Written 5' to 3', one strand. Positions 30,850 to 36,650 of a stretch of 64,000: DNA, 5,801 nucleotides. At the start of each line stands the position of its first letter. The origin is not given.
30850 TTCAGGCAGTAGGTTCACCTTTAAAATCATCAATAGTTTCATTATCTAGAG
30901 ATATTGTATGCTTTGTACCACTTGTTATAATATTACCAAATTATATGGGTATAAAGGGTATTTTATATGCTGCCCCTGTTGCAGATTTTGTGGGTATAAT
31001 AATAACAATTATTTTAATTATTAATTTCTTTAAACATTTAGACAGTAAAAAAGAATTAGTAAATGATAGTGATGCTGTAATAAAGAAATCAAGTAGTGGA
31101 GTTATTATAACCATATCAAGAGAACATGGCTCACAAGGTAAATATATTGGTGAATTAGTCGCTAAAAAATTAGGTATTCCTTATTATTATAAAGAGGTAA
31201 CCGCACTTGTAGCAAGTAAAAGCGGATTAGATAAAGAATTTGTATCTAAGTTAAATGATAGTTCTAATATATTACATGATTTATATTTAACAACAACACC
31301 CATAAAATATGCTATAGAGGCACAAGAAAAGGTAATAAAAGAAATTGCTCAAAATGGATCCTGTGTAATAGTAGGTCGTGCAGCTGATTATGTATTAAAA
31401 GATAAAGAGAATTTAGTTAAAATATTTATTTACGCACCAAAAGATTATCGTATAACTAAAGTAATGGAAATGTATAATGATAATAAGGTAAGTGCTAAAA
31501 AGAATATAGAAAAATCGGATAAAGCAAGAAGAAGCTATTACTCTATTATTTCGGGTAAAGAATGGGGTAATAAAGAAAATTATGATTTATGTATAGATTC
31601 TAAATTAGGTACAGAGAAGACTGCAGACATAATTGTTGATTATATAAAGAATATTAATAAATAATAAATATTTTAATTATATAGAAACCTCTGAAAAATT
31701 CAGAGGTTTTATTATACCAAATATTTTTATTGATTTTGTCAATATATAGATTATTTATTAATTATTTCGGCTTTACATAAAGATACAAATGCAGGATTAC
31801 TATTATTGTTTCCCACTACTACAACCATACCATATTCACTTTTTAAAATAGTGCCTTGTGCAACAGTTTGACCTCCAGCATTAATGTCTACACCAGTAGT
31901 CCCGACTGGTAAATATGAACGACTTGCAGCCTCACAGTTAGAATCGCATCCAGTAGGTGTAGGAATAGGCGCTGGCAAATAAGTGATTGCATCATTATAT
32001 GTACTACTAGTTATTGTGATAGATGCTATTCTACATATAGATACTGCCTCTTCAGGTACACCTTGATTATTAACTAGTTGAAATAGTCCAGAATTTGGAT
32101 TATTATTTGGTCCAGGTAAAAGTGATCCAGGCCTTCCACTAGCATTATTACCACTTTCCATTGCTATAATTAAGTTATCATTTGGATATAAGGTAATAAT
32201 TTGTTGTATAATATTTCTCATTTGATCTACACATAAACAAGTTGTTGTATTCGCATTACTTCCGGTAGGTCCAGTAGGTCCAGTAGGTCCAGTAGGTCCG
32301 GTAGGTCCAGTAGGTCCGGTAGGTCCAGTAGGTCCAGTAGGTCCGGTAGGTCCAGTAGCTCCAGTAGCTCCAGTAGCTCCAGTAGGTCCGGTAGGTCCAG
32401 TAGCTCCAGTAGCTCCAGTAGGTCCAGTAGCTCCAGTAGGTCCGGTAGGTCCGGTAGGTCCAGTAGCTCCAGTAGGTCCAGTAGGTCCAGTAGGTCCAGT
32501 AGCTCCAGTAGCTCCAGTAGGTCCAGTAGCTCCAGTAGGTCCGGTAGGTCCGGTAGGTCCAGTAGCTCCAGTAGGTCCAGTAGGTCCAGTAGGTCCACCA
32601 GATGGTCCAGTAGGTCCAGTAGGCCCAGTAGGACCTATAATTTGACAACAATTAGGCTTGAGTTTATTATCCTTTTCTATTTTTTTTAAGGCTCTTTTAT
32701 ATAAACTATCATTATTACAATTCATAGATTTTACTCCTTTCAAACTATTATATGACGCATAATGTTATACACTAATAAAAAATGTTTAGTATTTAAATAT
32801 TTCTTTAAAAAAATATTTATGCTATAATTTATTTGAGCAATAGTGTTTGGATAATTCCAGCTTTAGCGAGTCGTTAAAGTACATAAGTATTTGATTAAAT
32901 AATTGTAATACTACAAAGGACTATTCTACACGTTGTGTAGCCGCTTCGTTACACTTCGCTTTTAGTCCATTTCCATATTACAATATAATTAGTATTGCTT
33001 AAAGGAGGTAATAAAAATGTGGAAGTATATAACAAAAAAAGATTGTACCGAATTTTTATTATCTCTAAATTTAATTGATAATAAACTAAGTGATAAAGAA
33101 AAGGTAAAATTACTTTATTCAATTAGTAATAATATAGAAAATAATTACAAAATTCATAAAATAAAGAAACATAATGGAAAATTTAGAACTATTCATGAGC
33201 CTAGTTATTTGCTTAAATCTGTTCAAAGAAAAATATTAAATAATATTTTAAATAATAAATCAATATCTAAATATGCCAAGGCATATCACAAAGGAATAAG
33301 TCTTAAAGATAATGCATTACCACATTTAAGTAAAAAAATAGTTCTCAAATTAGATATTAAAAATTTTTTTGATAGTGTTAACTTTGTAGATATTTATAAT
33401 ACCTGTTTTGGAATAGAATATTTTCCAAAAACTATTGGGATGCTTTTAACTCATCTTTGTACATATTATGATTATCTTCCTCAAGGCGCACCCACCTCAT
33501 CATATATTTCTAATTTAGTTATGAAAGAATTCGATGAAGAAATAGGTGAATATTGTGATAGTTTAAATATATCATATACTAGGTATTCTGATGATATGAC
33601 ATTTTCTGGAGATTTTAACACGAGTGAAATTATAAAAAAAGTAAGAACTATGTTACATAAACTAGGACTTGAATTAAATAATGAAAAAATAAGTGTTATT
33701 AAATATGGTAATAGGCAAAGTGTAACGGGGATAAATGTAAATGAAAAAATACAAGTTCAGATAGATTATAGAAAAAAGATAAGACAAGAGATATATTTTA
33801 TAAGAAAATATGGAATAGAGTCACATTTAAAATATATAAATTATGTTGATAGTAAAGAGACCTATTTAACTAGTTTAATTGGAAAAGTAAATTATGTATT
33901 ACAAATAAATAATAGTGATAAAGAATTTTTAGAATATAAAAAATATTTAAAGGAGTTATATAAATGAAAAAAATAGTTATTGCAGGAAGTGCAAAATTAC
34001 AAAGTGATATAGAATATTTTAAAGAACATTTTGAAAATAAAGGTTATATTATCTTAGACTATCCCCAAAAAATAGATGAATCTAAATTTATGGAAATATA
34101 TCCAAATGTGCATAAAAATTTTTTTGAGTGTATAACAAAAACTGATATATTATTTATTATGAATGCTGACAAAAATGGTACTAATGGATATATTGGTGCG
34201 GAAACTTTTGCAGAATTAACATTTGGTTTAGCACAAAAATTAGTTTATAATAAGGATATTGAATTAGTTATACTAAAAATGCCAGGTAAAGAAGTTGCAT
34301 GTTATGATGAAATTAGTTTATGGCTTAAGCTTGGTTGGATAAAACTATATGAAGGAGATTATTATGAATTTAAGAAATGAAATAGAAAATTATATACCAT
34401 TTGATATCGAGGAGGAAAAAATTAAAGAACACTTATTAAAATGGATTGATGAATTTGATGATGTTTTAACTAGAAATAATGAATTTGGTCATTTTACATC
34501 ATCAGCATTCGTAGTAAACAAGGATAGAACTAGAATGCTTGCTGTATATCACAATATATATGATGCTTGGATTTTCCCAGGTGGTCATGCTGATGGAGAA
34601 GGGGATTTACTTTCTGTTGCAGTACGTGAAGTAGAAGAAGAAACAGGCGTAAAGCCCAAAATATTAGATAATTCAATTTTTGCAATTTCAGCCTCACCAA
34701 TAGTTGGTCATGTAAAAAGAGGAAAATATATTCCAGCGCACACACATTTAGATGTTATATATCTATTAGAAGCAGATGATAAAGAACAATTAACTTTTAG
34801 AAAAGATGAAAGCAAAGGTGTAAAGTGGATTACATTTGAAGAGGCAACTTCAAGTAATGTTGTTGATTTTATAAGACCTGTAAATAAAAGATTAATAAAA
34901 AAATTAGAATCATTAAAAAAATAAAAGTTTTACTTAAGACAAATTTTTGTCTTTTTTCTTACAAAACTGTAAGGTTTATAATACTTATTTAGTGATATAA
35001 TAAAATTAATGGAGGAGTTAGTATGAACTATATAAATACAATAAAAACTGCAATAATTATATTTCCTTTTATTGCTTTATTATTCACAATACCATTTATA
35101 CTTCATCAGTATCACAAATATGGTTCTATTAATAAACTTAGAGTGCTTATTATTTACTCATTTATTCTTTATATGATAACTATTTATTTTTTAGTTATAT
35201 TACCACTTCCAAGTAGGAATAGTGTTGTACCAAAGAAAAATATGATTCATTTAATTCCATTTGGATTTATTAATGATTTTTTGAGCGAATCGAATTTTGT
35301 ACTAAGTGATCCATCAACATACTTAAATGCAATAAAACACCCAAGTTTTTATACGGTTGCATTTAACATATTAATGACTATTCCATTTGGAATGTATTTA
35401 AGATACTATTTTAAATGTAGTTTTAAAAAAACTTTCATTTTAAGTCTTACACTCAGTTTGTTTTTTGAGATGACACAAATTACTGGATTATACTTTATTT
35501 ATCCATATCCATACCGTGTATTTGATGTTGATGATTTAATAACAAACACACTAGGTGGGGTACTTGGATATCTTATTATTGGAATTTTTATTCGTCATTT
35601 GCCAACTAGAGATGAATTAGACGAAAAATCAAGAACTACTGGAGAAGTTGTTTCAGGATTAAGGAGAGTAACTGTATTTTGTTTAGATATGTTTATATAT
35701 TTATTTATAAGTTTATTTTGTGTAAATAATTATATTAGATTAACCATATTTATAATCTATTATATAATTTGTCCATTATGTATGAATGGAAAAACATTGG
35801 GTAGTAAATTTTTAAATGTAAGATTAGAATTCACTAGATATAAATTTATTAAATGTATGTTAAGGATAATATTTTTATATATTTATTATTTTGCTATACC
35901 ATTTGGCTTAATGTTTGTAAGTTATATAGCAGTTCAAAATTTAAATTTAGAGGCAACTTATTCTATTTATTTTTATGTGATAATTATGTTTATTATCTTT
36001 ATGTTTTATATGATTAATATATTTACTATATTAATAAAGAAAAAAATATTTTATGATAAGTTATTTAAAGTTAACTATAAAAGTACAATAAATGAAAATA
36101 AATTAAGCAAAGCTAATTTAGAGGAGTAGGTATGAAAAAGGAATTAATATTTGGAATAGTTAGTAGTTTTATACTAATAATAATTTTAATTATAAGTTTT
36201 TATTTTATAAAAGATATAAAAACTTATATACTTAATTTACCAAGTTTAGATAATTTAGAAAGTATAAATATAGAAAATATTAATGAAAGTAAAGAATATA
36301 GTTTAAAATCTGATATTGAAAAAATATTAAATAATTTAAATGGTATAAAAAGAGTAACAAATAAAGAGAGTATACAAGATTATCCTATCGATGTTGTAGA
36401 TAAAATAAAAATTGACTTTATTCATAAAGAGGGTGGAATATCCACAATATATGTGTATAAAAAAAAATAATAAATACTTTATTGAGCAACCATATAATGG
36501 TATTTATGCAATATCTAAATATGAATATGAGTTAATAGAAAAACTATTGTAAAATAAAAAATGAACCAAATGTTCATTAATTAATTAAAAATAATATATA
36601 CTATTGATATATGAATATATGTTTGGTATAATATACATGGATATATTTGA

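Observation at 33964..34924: Unusual effector pair: minimal NDT/DNPH1-fold protein translationally coupled to a NUDIX hydrolase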

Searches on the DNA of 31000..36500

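Call 7: search_rna_families(source=window, start=31000, end=36500, threshold=evalue, max_evalue=1, show_alignments=2)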
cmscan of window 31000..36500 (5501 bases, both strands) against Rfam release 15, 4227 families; matches with E-value up to 1: 2.
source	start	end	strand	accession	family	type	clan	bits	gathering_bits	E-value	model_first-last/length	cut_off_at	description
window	35311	35377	-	RF00735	mir-367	Gene; miRNA;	-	23.9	54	0.12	1-68/68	no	mir-367 microRNA precursor family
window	35493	35571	+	RF00664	mir-223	Gene; miRNA;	-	20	57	0.26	1-106/106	no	mir-223 microRNA precursor family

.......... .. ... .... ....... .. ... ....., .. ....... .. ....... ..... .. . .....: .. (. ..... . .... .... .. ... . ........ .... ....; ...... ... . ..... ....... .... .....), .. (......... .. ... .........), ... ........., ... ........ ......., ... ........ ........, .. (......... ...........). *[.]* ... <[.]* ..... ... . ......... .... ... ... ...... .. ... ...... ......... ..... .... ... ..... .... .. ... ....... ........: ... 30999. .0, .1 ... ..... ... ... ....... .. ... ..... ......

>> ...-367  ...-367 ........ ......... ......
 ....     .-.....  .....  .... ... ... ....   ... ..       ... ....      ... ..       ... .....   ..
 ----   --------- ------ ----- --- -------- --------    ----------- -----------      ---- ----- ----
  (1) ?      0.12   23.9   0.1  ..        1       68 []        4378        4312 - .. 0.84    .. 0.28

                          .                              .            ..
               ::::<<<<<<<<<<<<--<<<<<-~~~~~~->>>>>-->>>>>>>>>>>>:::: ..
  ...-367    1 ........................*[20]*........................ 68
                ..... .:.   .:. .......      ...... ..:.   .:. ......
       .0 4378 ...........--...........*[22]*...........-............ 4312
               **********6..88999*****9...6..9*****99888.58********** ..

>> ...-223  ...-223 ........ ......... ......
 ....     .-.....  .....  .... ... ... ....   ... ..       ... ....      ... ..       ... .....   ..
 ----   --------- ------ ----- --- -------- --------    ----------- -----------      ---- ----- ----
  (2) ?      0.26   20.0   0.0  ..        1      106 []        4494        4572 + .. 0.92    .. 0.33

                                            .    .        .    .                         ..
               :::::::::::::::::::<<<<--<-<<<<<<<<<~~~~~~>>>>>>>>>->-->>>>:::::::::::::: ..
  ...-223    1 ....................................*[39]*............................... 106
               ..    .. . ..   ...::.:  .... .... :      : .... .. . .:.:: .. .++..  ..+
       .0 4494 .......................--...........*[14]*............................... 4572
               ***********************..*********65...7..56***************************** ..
